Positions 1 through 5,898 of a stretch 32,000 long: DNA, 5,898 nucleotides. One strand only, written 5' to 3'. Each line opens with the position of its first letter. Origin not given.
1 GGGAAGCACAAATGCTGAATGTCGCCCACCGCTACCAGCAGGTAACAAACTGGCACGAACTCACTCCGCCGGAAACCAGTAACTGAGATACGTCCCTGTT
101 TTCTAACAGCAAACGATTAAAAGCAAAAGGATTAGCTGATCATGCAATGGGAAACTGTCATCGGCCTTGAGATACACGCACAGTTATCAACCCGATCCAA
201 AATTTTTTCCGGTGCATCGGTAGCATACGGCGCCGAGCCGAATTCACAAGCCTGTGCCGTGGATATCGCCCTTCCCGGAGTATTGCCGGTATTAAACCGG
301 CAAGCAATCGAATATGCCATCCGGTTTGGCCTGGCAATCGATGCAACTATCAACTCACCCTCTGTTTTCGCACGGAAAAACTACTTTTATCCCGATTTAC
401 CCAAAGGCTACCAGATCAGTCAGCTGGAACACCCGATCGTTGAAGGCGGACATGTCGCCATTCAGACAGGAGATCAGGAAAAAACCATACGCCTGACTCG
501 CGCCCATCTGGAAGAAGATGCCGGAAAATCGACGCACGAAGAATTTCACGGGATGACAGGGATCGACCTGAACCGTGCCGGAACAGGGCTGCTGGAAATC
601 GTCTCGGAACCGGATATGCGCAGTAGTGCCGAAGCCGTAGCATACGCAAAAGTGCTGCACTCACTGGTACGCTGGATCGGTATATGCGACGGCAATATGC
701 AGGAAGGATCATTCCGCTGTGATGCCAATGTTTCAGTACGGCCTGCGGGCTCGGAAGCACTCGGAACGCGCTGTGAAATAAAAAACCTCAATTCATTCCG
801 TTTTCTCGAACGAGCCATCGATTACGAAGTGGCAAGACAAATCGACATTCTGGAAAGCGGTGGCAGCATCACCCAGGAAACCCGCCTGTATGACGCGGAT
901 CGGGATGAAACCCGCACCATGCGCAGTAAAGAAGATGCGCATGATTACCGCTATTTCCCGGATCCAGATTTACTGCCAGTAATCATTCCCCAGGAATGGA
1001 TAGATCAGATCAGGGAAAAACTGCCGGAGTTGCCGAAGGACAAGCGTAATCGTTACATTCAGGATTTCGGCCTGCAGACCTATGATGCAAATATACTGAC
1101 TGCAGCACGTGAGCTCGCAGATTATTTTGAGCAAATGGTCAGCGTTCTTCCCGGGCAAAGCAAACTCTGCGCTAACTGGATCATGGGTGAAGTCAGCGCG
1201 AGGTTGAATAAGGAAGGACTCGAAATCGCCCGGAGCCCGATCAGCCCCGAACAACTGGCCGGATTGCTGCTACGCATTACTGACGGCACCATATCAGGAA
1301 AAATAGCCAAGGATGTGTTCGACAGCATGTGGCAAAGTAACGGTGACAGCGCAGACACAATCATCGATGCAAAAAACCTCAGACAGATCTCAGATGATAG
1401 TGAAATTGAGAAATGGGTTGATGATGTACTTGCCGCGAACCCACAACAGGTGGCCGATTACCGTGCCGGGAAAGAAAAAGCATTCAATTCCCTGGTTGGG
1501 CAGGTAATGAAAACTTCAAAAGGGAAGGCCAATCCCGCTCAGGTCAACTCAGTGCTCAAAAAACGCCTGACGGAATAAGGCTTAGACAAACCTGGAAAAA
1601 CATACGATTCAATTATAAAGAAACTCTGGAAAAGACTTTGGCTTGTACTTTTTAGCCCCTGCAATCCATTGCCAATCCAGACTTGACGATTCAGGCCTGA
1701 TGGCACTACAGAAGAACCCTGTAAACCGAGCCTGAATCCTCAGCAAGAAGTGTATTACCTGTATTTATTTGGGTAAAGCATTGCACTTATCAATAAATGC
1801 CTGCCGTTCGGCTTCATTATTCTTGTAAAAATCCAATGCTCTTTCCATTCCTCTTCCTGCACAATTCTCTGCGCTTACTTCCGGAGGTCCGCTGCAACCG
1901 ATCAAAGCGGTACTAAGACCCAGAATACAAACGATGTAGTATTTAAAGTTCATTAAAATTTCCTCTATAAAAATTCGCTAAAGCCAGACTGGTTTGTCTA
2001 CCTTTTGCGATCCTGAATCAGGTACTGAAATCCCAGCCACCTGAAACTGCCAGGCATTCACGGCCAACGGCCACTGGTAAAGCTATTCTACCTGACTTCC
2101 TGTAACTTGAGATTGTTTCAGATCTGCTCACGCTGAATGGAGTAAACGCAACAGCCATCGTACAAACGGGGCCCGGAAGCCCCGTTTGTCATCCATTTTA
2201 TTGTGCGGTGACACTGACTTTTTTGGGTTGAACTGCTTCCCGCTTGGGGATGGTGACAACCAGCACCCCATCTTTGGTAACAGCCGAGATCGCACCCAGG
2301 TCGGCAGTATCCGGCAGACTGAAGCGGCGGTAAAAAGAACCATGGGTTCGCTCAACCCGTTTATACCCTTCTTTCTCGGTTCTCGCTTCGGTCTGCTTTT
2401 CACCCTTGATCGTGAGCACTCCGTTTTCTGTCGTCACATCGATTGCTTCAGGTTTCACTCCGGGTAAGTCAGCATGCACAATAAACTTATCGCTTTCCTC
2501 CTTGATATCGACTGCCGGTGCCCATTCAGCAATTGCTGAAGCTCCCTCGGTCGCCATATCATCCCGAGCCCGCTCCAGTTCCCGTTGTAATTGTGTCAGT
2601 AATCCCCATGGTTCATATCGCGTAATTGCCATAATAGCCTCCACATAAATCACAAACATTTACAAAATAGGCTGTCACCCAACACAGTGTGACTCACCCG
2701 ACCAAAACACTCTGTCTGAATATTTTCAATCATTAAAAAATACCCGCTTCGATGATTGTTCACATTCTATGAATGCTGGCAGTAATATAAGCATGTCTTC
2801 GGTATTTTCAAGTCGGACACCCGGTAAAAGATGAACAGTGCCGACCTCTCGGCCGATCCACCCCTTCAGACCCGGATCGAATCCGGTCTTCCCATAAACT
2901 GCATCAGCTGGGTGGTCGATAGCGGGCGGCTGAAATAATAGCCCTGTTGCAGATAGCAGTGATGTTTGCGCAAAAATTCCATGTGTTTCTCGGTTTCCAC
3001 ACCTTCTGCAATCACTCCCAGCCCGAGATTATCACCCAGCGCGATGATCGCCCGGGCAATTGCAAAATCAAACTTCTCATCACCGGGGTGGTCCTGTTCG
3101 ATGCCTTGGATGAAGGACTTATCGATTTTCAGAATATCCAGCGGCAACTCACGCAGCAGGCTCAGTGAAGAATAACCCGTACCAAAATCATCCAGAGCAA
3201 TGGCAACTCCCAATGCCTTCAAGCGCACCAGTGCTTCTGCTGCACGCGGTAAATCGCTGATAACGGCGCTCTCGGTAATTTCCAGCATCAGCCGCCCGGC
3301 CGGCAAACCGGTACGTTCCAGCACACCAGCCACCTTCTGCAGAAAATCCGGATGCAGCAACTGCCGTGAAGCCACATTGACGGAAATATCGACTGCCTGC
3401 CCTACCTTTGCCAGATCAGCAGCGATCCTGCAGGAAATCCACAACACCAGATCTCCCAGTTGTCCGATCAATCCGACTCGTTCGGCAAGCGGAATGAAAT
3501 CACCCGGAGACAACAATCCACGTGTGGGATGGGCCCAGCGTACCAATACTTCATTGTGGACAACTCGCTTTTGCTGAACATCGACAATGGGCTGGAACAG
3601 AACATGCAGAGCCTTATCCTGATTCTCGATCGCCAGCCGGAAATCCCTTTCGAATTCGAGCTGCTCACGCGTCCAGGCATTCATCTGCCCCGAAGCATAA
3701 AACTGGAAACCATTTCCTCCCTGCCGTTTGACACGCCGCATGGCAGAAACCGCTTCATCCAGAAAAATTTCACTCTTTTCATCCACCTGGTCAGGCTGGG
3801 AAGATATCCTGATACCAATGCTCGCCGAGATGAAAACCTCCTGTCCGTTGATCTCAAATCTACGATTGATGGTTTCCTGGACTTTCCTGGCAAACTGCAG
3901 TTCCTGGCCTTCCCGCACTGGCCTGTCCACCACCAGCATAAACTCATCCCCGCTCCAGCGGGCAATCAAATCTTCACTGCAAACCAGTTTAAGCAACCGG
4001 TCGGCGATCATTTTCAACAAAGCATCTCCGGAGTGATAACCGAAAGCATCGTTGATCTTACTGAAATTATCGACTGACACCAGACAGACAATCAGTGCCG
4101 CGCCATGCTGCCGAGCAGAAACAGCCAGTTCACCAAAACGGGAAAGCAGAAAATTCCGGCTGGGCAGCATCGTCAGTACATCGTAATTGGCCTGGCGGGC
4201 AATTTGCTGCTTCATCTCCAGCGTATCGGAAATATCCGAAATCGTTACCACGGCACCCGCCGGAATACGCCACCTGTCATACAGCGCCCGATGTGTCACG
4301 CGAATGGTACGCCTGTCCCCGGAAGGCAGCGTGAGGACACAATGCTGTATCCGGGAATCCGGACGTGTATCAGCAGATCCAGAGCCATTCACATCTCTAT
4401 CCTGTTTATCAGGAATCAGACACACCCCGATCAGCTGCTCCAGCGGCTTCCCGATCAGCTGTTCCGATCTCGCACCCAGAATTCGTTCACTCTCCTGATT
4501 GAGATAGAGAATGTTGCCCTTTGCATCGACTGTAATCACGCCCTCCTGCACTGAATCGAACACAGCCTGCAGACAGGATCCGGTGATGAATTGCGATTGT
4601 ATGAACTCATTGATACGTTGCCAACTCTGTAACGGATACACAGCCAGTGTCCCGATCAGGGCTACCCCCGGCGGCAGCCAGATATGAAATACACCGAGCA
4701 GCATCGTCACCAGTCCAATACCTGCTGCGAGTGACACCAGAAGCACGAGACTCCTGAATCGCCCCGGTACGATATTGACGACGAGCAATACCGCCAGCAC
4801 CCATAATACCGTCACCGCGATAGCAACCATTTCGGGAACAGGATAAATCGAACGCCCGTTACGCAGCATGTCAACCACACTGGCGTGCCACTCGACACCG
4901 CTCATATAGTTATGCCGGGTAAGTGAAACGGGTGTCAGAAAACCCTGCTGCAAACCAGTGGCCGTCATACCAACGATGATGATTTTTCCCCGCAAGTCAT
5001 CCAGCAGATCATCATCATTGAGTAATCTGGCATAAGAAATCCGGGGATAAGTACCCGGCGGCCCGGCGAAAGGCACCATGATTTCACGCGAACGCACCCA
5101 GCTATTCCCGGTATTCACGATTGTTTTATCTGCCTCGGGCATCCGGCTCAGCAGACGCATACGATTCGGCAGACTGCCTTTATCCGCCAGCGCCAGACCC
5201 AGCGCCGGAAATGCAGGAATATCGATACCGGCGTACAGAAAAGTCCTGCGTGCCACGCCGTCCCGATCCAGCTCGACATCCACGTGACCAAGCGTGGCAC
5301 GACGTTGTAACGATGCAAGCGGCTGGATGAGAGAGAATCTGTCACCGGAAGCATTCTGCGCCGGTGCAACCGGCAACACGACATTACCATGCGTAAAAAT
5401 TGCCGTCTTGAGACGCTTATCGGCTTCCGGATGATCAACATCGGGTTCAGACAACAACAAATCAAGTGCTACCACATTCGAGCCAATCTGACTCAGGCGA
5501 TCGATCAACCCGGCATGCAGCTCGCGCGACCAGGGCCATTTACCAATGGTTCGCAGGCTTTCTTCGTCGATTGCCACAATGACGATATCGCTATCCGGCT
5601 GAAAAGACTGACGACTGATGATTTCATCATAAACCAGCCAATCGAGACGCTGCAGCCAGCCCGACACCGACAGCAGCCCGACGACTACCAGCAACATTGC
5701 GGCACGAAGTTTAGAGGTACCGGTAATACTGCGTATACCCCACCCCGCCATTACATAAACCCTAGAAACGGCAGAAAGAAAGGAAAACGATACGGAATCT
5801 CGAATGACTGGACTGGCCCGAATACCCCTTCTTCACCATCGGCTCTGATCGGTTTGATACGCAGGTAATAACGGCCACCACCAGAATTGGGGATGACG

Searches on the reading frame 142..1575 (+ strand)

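Call 10: search_protein_families(library=pfam, proteins=[window:142-1575:+], max_evalue=0.0001)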
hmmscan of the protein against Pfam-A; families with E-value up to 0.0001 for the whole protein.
window:142-1575:+ (478 aa): 2 families
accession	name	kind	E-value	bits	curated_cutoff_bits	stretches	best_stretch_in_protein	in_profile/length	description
PF02934.20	GatB_N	-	5e-122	406.8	23.4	1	5-288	1-277/277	GatB/GatE catalytic domain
PF02637.23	GatB_Yqey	-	2.9e-56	189.9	27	1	327-476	1-148/148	GatB domain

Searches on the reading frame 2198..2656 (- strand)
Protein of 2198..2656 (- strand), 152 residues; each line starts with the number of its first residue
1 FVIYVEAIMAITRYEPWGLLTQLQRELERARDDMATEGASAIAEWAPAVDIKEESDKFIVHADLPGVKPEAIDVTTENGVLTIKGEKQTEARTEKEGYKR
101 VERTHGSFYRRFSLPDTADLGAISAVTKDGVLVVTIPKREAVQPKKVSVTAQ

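Call 10: search_protein_families(library=pfam, proteins=[window:2198-2656:-], max_evalue=0.0001)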
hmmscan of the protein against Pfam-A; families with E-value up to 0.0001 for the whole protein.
window:2198-2656:- (152 aa): 2 families
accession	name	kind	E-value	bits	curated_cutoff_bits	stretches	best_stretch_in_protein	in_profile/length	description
PF00011.27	HSP20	-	2.2e-25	89.1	20.8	1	50-149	1-101/102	Hsp20/alpha crystallin family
PF17886.7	ArsA_HSP20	-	2.5e-06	27.4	22.5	1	56-135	2-62/63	HSP20-like domain found in ArsA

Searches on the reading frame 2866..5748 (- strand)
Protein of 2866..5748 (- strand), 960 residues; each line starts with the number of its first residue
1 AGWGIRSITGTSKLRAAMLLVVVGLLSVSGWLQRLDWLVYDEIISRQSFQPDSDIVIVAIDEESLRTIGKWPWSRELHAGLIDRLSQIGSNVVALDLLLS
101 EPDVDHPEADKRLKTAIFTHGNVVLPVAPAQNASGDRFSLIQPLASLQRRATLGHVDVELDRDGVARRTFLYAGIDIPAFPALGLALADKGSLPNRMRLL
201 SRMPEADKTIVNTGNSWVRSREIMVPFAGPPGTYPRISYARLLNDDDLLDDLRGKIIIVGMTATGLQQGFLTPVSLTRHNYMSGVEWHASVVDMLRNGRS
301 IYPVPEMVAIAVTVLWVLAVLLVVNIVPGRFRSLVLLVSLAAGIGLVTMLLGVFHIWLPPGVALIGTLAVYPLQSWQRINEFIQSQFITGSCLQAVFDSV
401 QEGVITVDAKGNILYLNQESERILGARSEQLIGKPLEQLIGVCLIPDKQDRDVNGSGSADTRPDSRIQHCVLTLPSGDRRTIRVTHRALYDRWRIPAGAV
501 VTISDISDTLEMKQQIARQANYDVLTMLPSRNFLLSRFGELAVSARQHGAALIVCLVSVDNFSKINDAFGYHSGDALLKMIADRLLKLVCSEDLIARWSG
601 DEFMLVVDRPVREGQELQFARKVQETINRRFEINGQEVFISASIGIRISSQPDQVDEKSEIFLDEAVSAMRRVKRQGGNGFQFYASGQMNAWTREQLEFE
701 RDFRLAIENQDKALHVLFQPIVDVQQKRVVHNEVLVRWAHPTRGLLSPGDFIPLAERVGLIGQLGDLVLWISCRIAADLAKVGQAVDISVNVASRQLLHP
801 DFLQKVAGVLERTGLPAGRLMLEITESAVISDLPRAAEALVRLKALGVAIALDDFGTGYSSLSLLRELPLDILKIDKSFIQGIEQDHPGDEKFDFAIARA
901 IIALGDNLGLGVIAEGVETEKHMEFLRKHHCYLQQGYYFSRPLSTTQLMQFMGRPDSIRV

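Call 10: search_protein_families(library=pfam, proteins=[window:2866-5748:-], max_evalue=0.0001)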
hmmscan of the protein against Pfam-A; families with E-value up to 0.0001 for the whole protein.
window:2866-5748:- (960 aa): 7 families
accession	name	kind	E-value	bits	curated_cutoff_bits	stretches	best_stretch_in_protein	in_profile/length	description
PF00563.25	EAL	-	1.5e-67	227.9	31.3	1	702-942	3-236/236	EAL domain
PF05226.16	CHASE2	-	1e-54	186.3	26.3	1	19-321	3-256/257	CHASE2 domain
PF00990.26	GGDEF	-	3.1e-31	108.8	23.8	1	520-679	1-160/161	Diguanylate cyclase, GGDEF domain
PF00989.32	PAS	-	1.4e-10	41.6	22.6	1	393-506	3-113/113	PAS fold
PF08448.16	PAS_4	-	7.6e-10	39.4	23.1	1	397-508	1-107/110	PAS fold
PF13188.13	PAS_8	-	1.2e-06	28.7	21.8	1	392-440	2-51/65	PAS domain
PF13426.13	PAS_9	-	3.6e-05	24.4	27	1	402-446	2-41/103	PAS domain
